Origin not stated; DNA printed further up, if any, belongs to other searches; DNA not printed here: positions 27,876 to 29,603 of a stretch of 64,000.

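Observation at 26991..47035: Corrinoid/MttB methyl-transfer machinery interleaved with a THF-dependent histidine-utilisation set: candidate pathway for an N-methylated histidine-type betaine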

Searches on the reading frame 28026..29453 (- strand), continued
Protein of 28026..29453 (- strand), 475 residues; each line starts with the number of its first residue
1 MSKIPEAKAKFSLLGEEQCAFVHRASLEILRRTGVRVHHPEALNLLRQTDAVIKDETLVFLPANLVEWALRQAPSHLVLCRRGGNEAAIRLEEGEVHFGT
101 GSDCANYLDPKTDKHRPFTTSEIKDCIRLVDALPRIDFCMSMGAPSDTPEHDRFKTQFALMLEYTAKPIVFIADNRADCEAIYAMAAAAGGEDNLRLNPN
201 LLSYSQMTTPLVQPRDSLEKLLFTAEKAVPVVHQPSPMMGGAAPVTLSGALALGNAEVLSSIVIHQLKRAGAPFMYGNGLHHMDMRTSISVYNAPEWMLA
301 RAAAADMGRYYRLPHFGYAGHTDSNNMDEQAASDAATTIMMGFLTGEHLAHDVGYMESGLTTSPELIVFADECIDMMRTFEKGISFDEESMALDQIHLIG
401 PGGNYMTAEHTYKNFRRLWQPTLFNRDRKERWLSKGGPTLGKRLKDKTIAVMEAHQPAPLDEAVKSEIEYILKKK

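Call 89: find_encoding_contigs(protein=P0242, flank=10000, max_places=1)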
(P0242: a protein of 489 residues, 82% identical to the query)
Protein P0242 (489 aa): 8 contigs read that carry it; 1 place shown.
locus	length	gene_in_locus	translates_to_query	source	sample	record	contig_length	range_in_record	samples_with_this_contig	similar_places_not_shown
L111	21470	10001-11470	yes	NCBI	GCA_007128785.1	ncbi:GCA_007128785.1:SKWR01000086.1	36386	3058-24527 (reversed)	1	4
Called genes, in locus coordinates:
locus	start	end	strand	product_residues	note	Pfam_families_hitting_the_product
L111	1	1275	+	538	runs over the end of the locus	PF00496:SBP_bac_5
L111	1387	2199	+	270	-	PF12911:OppC_N, PF00528:BPD_transp_1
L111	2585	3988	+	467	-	PF01546:Peptidase_M20, PF07687:M20_dimer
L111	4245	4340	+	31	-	-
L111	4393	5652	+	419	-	PF07690:MFS_1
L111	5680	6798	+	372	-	PF12838:Fer4_7 (faint), PF13484:Fer4_16, PF03130:HEAT_PBS (faint), PF13646:HEAT_2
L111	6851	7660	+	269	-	PF05853:BKACE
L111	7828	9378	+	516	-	PF00221:Lyase_aromatic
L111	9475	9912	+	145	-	PF09021:HutP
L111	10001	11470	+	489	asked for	PF06253:MTTB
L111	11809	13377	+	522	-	PF00496:SBP_bac_5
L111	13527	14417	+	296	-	PF12911:OppC_N, PF00528:BPD_transp_1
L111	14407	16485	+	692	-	PF00004:AAA (faint), PF00005:ABC_tran, PF00931:NB-ARC (faint), PF05729:NACHT (faint), PF08352:oligo_HPY, PF00005:ABC_tran, PF02463:SMC_N (weak), PF08352:oligo_HPY, +4 more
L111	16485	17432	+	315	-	PF19300:BPD_transp_1_N, PF00528:BPD_transp_1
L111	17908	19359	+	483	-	PF06253:MTTB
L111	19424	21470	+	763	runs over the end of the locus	PF01315:Ald_Xan_dh_C, PF02738:MoCoBD_1, PF20256:MoCoBD_2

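Call 90: find_encoding_contigs(protein=P0341, flank=10000, max_places=1)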
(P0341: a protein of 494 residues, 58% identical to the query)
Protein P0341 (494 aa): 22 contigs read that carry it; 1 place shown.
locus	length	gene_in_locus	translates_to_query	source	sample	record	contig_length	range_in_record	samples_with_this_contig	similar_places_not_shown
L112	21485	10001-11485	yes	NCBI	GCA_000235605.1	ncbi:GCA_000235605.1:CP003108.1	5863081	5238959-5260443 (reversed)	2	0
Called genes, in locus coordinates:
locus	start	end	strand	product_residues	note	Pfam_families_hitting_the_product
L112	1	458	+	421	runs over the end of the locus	PF01018:GTP1_OBG, PF01926:MMR_HSR1, PF02421:FeoB_N, PF09269:DUF1967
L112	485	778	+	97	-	PF01985:CRS1_YhbY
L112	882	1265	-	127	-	PF03625:DUF302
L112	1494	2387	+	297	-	PF00941:FAD_binding_5, PF01565:FAD_binding_4 (faint), PF03450:CO_deh_flav_C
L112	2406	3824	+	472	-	PF00989:PAS, PF08448:PAS_4, PF13426:PAS_9, PF00158:Sigma54_activat, PF14532:Sigma54_activ_2, PF25601:AAA_lid_14, PF02954:HTH_8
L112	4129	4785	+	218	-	PF00528:BPD_transp_1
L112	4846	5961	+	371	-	PF00005:ABC_tran, PF13304:AAA_21 (faint), PF00571:CBS (faint)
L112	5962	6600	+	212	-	PF00528:BPD_transp_1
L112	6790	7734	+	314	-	PF04069:OpuAC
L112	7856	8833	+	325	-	PF12838:Fer4_7, PF13187:Fer4_9, PF13237:Fer4_10 (weak), PF14697:Fer4_21 (weak), PF00037:Fer4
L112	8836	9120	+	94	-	-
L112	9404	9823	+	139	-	-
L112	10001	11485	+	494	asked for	PF06253:MTTB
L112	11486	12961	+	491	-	PF06253:MTTB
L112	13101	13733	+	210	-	PF02607:B12-binding_2, PF02310:B12-binding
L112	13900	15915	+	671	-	PF17391:Urocanase_N, PF01175:Urocanase, PF17392:Urocanase_C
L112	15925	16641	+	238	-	-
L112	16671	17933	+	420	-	PF22039:HUTI_composite_bact (weak), PF01979:Amidohydro_1, PF07969:Amidohydro_3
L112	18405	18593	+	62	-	PF09388:SpoOE-like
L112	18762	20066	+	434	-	PF03313:SDH_alpha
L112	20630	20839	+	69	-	-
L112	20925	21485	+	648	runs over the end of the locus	PF00005:ABC_tran, PF02463:SMC_N (faint), PF13555:AAA_29 (faint), PF01926:MMR_HSR1 (faint), PF13238:AAA_18 (faint), PF12848:ABC_tran_Xtn, PF00005:ABC_tran, PF16326:ABC_tran_CTD, +1 more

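Call 91: search_protein_families(library=ncbifam, proteins=[L112:8836-9120:+, L112:9404-9823:+, L112:15925-16641:+, L112:13900-15915:+, L112:16671-17933:+, L111:2585-3988:+, L111:7828-9378:+, L112:6790-7734:+, L112:18762-20066:+], max_evalue=0.001)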
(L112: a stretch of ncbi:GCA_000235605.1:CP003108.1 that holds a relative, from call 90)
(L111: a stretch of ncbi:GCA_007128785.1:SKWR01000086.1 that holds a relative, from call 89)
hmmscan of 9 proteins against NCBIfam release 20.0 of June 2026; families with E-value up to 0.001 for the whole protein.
L112:8836-9120:+ (94 aa): 0 families

L112:9404-9823:+ (139 aa): 0 families

L112:15925-16641:+ (238 aa): 0 families

L112:13900-15915:+ (671 aa): 3 families
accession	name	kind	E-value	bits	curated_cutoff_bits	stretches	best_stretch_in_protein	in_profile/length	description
TIGR01228.2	hutU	equivalog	4.1e-130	435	375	1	103-640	18-535/545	urocanate hydratase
NF058531.1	CH3_S_urocan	exception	1.2e-97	327.6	880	1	108-641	23-529/535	S-methyl thiourocanate hydratase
NF058530.1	thiouroc_hyd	equivalog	2.1e-86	290.7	930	1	108-639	14-523/535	thiourocanate hydratase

L112:16671-17933:+ (420 aa): 48 families (the best 25 are shown)
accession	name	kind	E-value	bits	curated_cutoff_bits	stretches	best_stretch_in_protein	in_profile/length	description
TIGR01224.1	hutI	equivalog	4.8e-142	473.2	298.15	1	36-413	1-376/377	imidazolonepropionase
NF006056.0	PRK08204.1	subfamily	2.8e-23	82.4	391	2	350-409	341-397/449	hypothetical protein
NF006549.0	PRK09045.1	equivalog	8.3e-20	70.8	540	2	236-399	206-389/444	TRZ/ATZ family hydrolase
NF006055.0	PRK08203.1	equivalog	3.8e-17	62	532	2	274-396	272-398/455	8-oxoguanine deaminase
NF005557.0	PRK07228.1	equivalog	6.3e-17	61.4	522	2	275-399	255-385/445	5'-deoxyadenosine deaminase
NF006679.0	PRK09228.1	subfamily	1.3e-16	60.4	351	2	21-86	14-78/433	guanine deaminase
TIGR02967.1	guan_deamin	equivalog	5.6e-16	58.5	375.4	2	275-391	245-363/401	guanine deaminase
NF006689.0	PRK09237.1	equivalog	2.2e-15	56.1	371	2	40-92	24-71/383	amidohydrolase/deacetylase family metallohydrolase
NF051886.1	XaaProDiPepCaul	equivalog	1.5e-13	50.6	500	1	313-415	301-397/398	Xaa-Pro dipeptidase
TIGR03314.1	Se_ssnA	subfamily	1.5e-13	50.4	455.5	1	35-94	17-74/441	putative selenium metabolism protein SsnA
NF004995.0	PRK06380.1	subfamily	4.1e-13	49.1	567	1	272-407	239-378/418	metal-dependent hydrolase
NF011990.0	PRK15446.2-6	subfamily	3e-12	46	233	2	169-419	154-386/390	alpha-D-ribose 1-methylphosphonate 5-triphosphate diphosphatase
NF005540.0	PRK07203.1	equivalog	8e-12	44.5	444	1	34-93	17-74/444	putative aminohydrolase SsnA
NF005211.0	PRK06687.1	equivalog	2.2e-11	43.2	703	1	275-389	252-372/419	TRZ/ATZ family protein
NF009686.0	PRK13207.1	subfamily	3.2e-11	42.7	354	2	36-92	83-144/569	urease subunit alpha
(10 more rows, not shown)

L111:2585-3988:+ (467 aa): 9 families
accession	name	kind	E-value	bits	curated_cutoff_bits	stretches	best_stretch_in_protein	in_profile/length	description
TIGR01891.1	amidohydrolases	subfamily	1.6e-73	248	153.75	1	16-391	2-342/366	amidohydrolase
NF040868.1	carboxypep_CpsA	equivalog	1.2e-17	63.8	500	1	7-297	7-304/391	carboxypeptidase CpsA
NF038260.1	ectoine_DoeB_2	equivalog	5.1e-11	42.1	550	1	24-295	17-291/378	N(2)-acetyl-L-2,4-diaminobutanoate deacetylase DoeB2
NF004788.0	PRK06133.1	subfamily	5.6e-10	38.7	349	1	158-298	194-332/417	glutamate carboxypeptidase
NF005602.0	PRK07338.1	equivalog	1.3e-09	37.1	357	1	186-289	210-310/409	hydrolase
TIGR01910.1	DapE-ArgE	subfamily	1.4e-08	34.4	217.6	1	115-287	112-291/373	ArgE/DapE family deacylase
NF006365.0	PRK08588.1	subfamily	1.9e-08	34.1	289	1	59-293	54-296/383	succinyl-diaminopimelate desuccinylase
NF006772.0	PRK09290.2-1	subfamily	1.3e-05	24.2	424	1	174-290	214-332/430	allantoate amidohydrolase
NF058540.1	Ncarbamyl_ErtE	equivalog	0.00036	19.2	520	1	183-313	219-354/418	N-carbamyl-l-glutamate amidohydrolase ErtE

L111:7828-9378:+ (516 aa): 8 families
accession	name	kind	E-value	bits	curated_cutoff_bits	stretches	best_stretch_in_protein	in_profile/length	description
NF006871.0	PRK09367.1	subfamily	5.5e-212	704.9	524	1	14-511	4-503/505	histidine ammonia-lyase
TIGR01225.1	hutH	equivalog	2.3e-209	696.1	539.15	1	15-513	2-502/506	histidine ammonia-lyase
TIGR04475.1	Phe_D_beta_mut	equivalog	1.6e-139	465.8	800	2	15-281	3-270/510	phenylalanine aminomutase (D-beta-phenylalanine forming)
TIGR03832.1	Tyr_2_3_mutase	equivalog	3.8e-136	454.6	501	2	16-277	1-263/507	tyrosine 2,3-aminomutase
NF053541.1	FlxA_rubin_TAL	equivalog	3.9e-115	385.1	700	1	22-500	2-496/498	flexirubin biosynthesis tyrosine ammonia-lyase FlxA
NF041222.1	BagA_FevW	exception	4.1e-98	329.3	1000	2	16-277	3-265/529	bagremycin/ferroverdin biosynthesis tyrosine ammonia-lyase BagA/FevW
TIGR01226.1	phe_am_lyase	equivalog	1.4e-82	278.1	519.15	1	11-463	30-504/680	phenylalanine ammonia-lyase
TIGR04473.1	taxol_Phe_23mut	exception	1.1e-52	179.2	1250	1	6-464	23-501/687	phenylalanine aminomutase (L-beta-phenylalanine forming)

L112:6790-7734:+ (314 aa): 1 family
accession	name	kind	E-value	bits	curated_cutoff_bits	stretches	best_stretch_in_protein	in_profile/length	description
NF049931.1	GlyBetbindOsmF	equivalog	1.3e-58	198.3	400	1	43-314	4-283/283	glycine betaine ABC transporter substrate-binding protein OsmF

L112:18762-20066:+ (434 aa): 0 families

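Call 94: find_encoding_contigs(protein=P0321, flank=9000, max_places=1)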
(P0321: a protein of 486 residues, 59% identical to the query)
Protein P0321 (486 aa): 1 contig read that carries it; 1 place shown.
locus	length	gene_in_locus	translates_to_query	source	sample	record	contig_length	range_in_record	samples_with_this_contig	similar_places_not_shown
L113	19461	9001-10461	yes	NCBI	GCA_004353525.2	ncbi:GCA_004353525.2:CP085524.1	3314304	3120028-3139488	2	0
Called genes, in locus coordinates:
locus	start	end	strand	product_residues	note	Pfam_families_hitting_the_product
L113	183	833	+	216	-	PF00528:BPD_transp_1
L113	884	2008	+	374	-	PF00005:ABC_tran, PF00571:CBS (faint)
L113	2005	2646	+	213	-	PF00528:BPD_transp_1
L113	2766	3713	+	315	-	PF04069:OpuAC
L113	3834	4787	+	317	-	PF12837:Fer4_6 (faint), PF00037:Fer4 (faint), PF14697:Fer4_21 (weak)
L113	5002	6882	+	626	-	PF02730:AFOR_N, PF01314:AFOR_C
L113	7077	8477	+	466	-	PF00989:PAS, PF08448:PAS_4, PF13426:PAS_9, PF00158:Sigma54_activat, PF14532:Sigma54_activ_2, PF07728:AAA_5 (weak), PF25601:AAA_lid_14, PF02954:HTH_8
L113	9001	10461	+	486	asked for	PF06253:MTTB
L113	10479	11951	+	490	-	PF06253:MTTB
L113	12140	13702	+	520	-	PF00221:Lyase_aromatic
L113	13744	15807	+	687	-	PF17391:Urocanase_N, PF01175:Urocanase, PF17392:Urocanase_C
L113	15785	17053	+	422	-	PF01979:Amidohydro_1, PF07969:Amidohydro_3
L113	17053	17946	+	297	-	PF07837:FTCD_N, PF02971:FTCD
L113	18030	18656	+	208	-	PF04961:FTCD_C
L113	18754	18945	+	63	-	-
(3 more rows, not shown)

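Call 95: find_encoding_contigs(protein=P0347, flank=9000, max_places=1)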
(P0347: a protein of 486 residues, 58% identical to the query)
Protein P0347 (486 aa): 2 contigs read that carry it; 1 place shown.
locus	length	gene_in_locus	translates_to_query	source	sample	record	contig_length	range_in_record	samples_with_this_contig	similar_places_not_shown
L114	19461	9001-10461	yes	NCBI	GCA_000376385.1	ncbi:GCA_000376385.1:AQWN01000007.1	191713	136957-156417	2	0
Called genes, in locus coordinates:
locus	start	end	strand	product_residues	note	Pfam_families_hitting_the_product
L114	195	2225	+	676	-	PF17391:Urocanase_N, PF01175:Urocanase, PF17392:Urocanase_C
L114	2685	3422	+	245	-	PF00528:BPD_transp_1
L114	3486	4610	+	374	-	PF00005:ABC_tran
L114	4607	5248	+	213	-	PF00528:BPD_transp_1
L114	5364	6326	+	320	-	PF04069:OpuAC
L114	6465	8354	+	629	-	PF02730:AFOR_N, PF01314:AFOR_C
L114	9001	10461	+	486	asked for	PF06253:MTTB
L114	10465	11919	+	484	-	PF06253:MTTB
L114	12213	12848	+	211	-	PF02607:B12-binding_2, PF02310:B12-binding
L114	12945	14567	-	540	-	PF00989:PAS, PF08448:PAS_4 (weak), PF13188:PAS_8 (weak), PF08447:PAS_3, PF00989:PAS, PF08448:PAS_4, PF13426:PAS_9, PF00990:GGDEF, +1 more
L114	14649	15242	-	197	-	PF13521:AAA_28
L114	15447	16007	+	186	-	-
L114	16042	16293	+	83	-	PF00403:HMA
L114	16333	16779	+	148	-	PF04657:DMT_YdcZ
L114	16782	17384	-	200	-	PF03734:YkuD, PF01476:LysM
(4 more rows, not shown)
